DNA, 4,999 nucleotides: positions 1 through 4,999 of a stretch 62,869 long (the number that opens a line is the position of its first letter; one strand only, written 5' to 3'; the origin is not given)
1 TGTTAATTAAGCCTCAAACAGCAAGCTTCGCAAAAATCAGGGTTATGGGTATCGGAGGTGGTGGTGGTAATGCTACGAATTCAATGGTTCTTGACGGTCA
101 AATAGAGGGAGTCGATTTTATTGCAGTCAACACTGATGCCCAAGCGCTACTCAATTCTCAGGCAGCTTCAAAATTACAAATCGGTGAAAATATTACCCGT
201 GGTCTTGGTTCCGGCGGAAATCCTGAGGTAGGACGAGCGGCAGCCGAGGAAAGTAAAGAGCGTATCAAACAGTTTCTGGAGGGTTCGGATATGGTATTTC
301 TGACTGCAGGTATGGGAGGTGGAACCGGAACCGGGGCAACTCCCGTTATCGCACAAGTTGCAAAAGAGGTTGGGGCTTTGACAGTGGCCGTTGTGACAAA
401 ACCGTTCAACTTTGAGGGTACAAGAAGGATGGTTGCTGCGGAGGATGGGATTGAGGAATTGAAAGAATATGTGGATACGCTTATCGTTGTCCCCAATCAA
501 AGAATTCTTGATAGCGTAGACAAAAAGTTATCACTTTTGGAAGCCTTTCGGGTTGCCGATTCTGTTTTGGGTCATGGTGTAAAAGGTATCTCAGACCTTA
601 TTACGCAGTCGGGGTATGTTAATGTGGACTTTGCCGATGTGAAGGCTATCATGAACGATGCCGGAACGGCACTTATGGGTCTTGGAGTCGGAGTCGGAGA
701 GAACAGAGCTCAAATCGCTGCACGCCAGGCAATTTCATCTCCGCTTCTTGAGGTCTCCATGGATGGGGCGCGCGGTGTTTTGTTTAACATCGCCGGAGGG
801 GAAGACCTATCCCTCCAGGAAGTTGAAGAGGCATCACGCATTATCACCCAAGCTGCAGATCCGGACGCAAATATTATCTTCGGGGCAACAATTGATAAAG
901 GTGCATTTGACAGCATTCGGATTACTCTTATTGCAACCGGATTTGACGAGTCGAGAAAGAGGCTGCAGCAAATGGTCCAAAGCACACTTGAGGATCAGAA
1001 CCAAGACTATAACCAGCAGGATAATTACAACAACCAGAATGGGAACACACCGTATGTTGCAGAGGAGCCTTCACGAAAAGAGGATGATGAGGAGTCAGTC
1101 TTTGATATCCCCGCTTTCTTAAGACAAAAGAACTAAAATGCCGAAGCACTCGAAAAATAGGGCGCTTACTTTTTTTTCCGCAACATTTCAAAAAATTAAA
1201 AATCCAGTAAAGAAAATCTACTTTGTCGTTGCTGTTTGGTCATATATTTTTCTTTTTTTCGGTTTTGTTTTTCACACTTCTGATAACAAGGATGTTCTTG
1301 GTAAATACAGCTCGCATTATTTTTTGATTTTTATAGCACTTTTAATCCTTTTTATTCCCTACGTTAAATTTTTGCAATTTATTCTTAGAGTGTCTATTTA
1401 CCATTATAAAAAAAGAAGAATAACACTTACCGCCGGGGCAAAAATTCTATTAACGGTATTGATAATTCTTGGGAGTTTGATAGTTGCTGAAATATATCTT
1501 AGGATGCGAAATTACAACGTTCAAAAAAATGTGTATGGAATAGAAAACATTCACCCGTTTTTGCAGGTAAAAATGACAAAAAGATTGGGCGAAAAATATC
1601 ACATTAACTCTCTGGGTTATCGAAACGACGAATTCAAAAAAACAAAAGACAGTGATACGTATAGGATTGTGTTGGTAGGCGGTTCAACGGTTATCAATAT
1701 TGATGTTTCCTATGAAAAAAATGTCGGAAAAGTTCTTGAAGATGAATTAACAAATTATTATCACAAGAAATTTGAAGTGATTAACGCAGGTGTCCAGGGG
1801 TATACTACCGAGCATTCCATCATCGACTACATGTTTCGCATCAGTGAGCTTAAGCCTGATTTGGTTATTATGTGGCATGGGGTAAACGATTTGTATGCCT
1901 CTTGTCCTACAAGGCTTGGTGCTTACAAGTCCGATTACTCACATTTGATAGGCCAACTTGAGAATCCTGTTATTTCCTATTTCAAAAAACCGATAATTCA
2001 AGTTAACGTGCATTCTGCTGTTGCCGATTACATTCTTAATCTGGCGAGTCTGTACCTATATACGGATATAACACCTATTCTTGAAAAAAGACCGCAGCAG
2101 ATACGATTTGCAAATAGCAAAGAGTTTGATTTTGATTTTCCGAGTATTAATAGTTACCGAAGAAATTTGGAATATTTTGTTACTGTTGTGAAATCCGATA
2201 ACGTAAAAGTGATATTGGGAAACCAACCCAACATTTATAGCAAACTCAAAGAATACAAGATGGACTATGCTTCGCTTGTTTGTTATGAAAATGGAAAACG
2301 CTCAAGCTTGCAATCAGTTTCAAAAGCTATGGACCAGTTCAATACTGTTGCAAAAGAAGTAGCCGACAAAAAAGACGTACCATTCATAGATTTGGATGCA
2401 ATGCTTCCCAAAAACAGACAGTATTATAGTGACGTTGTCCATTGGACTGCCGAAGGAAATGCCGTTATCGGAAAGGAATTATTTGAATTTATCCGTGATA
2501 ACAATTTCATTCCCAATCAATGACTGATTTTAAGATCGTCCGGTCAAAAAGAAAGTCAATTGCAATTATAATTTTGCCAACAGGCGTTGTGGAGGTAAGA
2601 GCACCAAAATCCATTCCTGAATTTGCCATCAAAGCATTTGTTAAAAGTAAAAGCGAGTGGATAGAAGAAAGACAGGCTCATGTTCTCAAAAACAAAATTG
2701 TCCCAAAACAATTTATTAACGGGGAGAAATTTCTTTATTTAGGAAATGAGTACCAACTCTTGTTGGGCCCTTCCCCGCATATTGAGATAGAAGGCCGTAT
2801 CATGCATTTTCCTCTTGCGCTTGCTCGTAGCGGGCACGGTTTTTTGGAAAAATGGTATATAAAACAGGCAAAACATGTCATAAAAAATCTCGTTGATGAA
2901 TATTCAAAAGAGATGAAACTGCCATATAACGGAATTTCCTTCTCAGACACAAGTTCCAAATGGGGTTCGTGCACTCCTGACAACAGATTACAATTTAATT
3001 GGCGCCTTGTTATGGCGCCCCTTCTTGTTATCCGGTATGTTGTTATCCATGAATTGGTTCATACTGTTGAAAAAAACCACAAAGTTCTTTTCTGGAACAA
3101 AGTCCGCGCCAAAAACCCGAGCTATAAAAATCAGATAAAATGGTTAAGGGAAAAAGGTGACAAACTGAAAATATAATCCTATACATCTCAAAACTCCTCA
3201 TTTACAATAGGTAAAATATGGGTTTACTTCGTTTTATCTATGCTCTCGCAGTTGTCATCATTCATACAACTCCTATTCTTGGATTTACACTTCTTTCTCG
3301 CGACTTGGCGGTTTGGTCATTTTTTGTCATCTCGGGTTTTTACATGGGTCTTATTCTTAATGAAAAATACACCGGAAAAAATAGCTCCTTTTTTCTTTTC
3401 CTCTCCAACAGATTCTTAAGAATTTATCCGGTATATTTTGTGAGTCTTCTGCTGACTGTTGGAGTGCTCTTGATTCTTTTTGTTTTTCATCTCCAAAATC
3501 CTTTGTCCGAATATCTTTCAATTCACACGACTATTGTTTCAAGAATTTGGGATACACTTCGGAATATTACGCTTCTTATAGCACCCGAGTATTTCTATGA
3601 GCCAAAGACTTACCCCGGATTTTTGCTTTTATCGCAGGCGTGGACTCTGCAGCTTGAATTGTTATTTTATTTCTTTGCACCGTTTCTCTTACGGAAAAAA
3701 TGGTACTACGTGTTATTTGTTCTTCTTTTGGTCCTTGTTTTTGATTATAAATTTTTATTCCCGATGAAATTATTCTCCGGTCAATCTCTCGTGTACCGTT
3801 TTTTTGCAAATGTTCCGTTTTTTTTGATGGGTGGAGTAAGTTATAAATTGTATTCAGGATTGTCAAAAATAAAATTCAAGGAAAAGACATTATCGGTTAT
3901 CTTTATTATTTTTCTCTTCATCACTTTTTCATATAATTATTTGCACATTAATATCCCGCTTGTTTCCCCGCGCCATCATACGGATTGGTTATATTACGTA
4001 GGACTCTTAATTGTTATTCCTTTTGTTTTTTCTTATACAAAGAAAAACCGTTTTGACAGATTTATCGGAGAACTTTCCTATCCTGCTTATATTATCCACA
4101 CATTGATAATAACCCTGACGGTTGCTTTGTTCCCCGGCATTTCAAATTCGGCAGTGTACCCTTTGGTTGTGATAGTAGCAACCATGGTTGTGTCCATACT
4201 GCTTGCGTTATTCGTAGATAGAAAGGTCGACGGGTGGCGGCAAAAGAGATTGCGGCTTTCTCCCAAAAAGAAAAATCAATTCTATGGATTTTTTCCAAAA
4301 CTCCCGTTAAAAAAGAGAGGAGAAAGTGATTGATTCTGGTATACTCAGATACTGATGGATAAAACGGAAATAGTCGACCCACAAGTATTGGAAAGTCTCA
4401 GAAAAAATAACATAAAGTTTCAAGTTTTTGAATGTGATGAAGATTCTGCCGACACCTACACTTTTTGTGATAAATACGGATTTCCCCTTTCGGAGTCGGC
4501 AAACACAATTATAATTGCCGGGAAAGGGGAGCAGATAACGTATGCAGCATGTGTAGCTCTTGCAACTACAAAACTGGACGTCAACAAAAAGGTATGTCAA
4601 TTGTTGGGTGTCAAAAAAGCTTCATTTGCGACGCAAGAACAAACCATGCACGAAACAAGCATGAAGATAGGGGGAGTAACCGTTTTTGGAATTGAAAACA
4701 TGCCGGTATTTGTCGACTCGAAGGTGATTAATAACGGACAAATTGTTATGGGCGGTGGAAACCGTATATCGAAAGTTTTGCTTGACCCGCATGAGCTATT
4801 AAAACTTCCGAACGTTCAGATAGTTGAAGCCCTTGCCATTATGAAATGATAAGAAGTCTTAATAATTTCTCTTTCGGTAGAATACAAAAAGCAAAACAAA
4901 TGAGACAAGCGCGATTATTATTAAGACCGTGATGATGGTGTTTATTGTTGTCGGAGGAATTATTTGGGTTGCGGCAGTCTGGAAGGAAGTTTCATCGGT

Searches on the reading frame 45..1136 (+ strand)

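Call 8: search_protein_families(library=pfam, proteins=[window:45-1136:+], max_evalue=0.001)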
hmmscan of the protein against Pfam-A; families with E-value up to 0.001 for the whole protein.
window:45-1136:+ (363 aa): 2 families
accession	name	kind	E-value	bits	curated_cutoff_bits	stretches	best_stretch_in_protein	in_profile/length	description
PF00091.31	Tubulin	-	6.3e-49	167.3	33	1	2-158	6-189/190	Tubulin/FtsZ family, GTPase domain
PF12327.13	FtsZ_C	-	9e-35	119.3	27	1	207-301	1-95/95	FtsZ family, C-terminal domain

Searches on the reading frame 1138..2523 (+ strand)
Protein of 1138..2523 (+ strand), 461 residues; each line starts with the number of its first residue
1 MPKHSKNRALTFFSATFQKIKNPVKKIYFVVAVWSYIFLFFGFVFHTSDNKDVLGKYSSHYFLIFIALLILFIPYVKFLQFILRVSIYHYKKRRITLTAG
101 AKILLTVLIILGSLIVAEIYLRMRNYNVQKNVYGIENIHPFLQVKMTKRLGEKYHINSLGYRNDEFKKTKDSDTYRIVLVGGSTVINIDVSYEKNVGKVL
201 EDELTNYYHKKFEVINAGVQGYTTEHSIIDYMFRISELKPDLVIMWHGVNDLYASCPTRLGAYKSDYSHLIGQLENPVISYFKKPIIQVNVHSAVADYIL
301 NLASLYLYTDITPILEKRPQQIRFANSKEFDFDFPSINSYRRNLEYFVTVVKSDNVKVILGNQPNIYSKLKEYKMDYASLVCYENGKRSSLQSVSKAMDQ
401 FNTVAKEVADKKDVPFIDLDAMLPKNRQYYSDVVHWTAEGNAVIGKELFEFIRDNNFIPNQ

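Call 8: search_protein_families(library=pfam, proteins=[window:1138-2523:+], max_evalue=0.001)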
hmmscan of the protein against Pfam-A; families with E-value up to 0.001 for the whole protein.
window:1138-2523:+ (461 aa): 3 families
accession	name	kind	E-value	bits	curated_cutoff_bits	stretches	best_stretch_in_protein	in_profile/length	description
PF13472.12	Lipase_GDSL_2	-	3.8e-16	60.5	32.9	1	182-442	4-177/178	GDSL-like Lipase/Acylhydrolase family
PF00657.28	Lipase_GDSL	-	5.7e-10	40.1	23.6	1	204-448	26-208/208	GDSL-like Lipase/Acylhydrolase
PF04311.20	DUF459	-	0.00049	20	27.2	0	392-435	122-165/197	Protein of unknown function (DUF459)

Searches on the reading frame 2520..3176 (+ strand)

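Call 8: search_protein_families(library=pfam, proteins=[window:2520-3176:+], max_evalue=0.001)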
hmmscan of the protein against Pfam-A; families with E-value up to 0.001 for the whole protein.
window:2520-3176:+ (218 aa): 1 family
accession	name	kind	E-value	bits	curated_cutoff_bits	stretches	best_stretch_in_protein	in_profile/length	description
PF01863.23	YgjP-like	-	2.8e-53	181.5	26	1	12-211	1-206/207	YgjP-like, metallopeptidase domain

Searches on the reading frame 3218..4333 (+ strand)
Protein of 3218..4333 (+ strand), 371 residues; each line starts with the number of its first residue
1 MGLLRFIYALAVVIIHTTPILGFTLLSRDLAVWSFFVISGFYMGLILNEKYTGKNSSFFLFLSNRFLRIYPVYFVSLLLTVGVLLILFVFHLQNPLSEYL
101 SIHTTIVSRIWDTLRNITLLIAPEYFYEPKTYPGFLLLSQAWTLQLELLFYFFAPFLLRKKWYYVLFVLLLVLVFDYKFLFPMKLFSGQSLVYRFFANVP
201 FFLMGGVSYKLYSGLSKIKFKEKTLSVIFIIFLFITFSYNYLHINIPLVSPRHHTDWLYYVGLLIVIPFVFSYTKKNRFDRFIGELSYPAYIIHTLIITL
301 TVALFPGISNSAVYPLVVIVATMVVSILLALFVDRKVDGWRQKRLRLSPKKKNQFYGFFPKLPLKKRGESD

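Call 8: search_protein_families(library=pfam, proteins=[window:3218-4333:+], max_evalue=0.001)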
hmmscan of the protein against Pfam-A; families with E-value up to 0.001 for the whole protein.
window:3218-4333:+ (371 aa): 1 family
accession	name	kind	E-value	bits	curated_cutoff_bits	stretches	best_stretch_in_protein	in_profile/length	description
PF01757.29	Acyl_transf_3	-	4.8e-20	72.3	31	1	3-330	6-325/326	Acyltransferase domain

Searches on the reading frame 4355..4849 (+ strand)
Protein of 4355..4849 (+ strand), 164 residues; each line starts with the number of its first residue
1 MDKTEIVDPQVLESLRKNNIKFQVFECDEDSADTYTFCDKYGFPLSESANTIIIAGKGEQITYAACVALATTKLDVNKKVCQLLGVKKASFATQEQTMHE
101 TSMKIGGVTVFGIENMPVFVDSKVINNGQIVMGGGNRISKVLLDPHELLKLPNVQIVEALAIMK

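Call 8: search_protein_families(library=pfam, proteins=[window:4355-4849:+], max_evalue=0.001)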
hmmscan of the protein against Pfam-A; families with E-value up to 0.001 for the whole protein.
window:4355-4849:+ (164 aa): 1 family
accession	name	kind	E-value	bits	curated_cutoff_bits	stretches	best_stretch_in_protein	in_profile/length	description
PF04073.20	tRNA_edit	-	2e-17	63.9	25.5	1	34-151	7-123/123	Aminoacyl-tRNA editing domain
